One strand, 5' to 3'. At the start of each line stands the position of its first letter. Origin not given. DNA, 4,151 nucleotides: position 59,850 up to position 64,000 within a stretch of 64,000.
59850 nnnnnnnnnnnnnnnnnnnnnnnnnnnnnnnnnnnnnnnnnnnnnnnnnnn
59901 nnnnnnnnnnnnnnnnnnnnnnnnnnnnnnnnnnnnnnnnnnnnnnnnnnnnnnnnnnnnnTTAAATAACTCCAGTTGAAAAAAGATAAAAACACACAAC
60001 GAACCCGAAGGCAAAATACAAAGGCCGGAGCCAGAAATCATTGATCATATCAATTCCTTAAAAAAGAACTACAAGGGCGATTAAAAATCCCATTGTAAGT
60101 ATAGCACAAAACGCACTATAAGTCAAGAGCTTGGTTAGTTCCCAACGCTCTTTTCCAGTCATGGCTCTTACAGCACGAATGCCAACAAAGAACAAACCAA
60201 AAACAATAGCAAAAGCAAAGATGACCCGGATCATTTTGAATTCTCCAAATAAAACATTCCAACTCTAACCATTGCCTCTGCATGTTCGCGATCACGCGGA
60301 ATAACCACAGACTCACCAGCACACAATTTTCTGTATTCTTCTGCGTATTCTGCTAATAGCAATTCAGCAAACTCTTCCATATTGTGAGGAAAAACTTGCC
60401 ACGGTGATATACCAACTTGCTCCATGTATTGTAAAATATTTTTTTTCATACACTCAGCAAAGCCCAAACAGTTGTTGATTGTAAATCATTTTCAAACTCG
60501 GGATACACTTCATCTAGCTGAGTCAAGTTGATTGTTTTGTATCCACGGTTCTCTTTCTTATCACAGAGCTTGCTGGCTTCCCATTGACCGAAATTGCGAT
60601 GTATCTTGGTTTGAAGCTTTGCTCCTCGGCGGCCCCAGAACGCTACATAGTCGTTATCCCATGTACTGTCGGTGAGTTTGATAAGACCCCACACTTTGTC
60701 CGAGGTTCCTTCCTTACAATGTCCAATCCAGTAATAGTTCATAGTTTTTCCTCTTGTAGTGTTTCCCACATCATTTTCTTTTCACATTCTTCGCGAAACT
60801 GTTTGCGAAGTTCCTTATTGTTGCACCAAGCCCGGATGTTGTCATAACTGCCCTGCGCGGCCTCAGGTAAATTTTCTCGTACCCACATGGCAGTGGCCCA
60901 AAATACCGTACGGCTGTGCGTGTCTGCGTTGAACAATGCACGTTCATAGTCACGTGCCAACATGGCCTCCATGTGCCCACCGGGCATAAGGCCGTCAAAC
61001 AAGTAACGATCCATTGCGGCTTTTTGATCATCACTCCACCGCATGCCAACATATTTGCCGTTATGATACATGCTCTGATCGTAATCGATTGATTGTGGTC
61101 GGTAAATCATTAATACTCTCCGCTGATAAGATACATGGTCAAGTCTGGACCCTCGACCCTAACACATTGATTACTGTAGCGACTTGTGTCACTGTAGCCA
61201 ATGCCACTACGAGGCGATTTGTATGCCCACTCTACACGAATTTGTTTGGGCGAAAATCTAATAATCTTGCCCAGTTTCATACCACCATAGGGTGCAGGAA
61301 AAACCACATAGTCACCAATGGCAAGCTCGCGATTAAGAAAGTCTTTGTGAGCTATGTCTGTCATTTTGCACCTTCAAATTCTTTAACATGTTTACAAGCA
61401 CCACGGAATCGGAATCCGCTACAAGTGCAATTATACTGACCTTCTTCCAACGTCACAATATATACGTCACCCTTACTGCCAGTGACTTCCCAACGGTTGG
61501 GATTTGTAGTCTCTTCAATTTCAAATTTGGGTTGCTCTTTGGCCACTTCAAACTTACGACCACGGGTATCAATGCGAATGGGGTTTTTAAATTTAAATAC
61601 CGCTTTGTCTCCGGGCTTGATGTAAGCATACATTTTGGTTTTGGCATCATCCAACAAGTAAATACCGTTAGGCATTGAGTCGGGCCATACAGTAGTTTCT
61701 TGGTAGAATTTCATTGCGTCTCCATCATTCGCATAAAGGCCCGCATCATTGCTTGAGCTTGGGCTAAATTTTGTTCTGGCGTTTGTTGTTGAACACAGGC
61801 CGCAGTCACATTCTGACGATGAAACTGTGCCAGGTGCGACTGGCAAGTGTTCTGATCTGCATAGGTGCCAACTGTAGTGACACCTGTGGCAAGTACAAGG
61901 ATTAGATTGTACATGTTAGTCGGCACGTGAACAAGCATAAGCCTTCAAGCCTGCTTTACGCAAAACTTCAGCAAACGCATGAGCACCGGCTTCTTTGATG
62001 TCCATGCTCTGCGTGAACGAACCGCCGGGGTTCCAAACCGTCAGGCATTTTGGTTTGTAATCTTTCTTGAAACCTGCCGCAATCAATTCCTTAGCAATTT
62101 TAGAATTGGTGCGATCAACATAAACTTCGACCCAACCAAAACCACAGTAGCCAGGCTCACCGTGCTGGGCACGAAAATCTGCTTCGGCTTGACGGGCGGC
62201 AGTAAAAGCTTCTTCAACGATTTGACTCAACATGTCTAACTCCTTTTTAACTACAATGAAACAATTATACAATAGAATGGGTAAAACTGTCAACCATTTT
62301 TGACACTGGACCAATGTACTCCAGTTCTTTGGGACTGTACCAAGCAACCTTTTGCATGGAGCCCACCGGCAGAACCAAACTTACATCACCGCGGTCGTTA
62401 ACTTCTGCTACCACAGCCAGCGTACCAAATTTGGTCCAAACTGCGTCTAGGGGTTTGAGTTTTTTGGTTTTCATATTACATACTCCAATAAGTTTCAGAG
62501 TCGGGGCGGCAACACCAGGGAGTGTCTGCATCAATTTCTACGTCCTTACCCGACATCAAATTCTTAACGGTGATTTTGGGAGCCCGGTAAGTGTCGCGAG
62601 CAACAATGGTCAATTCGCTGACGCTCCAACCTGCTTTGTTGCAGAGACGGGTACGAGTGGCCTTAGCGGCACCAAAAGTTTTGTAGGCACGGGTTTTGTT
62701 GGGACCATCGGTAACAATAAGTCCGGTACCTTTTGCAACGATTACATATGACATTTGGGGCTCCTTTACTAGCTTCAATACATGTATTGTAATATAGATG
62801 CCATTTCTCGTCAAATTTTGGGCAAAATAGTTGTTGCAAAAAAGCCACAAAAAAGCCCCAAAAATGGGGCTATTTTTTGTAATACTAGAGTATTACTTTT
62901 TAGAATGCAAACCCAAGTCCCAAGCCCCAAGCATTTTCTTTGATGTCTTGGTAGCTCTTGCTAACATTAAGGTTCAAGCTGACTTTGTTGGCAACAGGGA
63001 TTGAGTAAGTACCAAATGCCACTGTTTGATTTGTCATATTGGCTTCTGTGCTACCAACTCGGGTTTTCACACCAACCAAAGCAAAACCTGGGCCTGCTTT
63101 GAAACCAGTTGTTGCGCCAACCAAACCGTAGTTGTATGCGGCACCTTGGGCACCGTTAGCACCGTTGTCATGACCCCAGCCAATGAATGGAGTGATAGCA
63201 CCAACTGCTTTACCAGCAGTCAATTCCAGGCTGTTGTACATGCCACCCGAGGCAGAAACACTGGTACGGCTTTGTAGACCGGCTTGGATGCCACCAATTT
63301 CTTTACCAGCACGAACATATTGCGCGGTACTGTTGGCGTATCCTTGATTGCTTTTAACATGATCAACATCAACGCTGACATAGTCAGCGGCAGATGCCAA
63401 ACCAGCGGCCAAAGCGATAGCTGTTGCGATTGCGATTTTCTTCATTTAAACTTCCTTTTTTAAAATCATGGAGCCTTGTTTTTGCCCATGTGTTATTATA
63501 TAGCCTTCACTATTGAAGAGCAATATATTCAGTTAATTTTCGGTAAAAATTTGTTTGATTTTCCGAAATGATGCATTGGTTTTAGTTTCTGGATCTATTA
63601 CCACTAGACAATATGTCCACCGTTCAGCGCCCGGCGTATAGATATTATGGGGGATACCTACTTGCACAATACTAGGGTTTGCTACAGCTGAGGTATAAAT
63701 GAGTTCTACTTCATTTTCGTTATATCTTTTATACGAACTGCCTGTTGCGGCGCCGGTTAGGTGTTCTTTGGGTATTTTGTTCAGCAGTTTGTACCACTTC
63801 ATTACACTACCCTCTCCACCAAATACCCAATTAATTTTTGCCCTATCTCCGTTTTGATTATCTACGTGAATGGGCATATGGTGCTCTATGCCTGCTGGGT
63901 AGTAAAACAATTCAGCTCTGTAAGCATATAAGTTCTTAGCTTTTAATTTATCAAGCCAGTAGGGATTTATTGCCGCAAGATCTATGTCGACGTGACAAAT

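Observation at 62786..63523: Lom/OmpX-like outer-membrane beta-barrel as an autonomous moron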

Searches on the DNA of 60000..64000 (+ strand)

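Call 9: search_dna_similar(query=window:60000-64000:+, collection=phages, mode=near, max_rows=15)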
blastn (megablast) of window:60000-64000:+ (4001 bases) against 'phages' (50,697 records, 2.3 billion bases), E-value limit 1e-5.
No match.

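Call 54: search_rna_families(source=L013, start=5700, end=6100, threshold=evalue, max_evalue=1)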
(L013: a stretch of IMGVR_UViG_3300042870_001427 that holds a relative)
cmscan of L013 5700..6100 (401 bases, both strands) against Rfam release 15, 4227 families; matches with E-value up to 1: 2.
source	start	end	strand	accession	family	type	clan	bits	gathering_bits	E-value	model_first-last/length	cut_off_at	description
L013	5700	5998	+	RF01850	beta_tmRNA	Gene;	CL00001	65.2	84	1.2e-19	115-331/331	5'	Betaproteobacteria transfer-messenger RNA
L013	5700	5929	+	RF04321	tmRNA_permuted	Gene;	-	49.6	47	6.2e-09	63-213/213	5'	permuted transfer-messenger RNA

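Call 55: search_rna_families(source=window, start=62400, end=64000, threshold=evalue, max_evalue=1)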
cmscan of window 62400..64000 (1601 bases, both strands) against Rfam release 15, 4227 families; matches with E-value up to 1: 5.
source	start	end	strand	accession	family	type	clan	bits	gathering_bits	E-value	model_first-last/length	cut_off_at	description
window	62812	62880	+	RF02074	STnc240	Gene; sRNA;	-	25.8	55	0.4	1-77/77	no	Enterobacterial sRNA STnc240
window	62808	62872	+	RF02236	asX2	Gene; sRNA;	-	23.2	70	0.088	1-87/87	no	Xanthomonas sRNA asX2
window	62775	62881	+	RF00506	Thr_leader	Cis-reg; leader;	-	22.8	55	0.17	1-118/118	no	Threonine operon leader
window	62850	62891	-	RF02438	SpF51_sRNA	Gene; sRNA;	-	22.7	50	0.28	1-45/45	no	Streptococcus sRNA SpF51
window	62823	62877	+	RF02427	SpF10_sRNA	Gene; sRNA;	-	21.4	60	0.44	1-57/57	no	Streptococcus sRNA SpF10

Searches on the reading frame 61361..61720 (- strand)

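Call 44: search_protein_families(library=pfam, proteins=[window:61361-61720:-], max_evalue=0.01)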
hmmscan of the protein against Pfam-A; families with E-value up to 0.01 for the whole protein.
window:61361-61720:- (119 aa): 1 family
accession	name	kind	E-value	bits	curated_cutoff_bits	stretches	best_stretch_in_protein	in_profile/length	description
PF04434.22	SWIM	-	0.00011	22.1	19.6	1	87-112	1-30/38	SWIM zinc finger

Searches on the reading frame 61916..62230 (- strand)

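Call 4: search_protein_families(library=phrogs, proteins=[window:61916-62230:-], max_evalue=0.1)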
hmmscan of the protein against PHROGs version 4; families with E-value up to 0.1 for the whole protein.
window:61916-62230:- (104 aa): 2 families
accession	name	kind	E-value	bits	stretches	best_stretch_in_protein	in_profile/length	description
phrog_22149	-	unknown function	1.6e-17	65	1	18-104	31-121/121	-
phrog_11304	-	unknown function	0.016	17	1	26-61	20-55/106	-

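Call 44: search_protein_families(library=pfam, proteins=[window:61916-62230:-], max_evalue=0.01)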
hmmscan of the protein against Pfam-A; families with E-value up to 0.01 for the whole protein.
window:61916-62230:- (104 aa): 0 families

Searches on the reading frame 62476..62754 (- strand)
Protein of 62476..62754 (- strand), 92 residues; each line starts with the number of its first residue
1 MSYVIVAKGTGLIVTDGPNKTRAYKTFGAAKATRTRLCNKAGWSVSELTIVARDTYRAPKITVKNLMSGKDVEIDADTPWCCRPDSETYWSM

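Call 4: search_protein_families(library=phrogs, proteins=[window:62476-62754:-], max_evalue=0.1)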
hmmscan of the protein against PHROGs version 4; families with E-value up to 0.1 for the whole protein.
window:62476-62754:- (92 aa): 3 families
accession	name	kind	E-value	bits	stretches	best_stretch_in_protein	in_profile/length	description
phrog_25257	-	unknown function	0.00067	20.5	1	27-46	9-28/37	-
phrog_9466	-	unknown function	0.025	15.4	1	12-58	17-63/67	-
phrog_6582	-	unknown function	0.046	14.9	1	19-41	27-54/82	-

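Call 44: search_protein_families(library=pfam, proteins=[window:62476-62754:-], max_evalue=0.01)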
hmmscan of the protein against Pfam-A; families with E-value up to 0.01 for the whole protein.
window:62476-62754:- (92 aa): 0 families

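Call 65: find_related_loci(query=window:62476-62754:-, collection=viral_contigs, flank=4000)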
Query window:62476-62754:- (92 aa) in viral_contigs; peptide patterns used: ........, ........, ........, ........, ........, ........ (x = any residue, [..] = any of these).
160 stretches matched a pattern; 153 encode a relative of the query (tblastn E <= 1e-3); the best 80 are kept; 80 distinct loci.
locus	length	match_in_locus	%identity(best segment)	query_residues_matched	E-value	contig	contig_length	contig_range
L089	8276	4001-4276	90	1-92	2e-53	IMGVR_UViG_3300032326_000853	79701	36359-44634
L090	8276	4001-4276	89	1-92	4e-53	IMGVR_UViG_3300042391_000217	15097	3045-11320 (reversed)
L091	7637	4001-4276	90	1-92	4e-53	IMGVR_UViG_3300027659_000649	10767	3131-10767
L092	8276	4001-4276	90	1-92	4e-53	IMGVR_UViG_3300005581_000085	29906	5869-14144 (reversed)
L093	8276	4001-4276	87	1-92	1e-52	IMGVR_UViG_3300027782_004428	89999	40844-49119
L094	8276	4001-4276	90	1-92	7e-53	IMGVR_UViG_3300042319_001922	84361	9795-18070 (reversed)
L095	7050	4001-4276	87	1-92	1e-52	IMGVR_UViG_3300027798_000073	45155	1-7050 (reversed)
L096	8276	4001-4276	87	1-92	1e-52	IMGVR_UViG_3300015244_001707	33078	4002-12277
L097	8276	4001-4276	87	1-92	2e-52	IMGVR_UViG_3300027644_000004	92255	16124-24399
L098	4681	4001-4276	88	1-92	5e-52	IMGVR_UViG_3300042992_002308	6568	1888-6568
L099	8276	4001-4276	87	1-92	2e-52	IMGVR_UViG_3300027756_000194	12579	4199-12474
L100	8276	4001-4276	88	1-92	4e-52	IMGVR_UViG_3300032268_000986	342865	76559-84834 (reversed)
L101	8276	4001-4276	88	1-92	5e-52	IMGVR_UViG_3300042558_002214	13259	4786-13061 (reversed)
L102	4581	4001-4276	88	1-92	5e-52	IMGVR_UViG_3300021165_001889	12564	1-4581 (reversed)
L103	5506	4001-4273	89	1-91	4e-52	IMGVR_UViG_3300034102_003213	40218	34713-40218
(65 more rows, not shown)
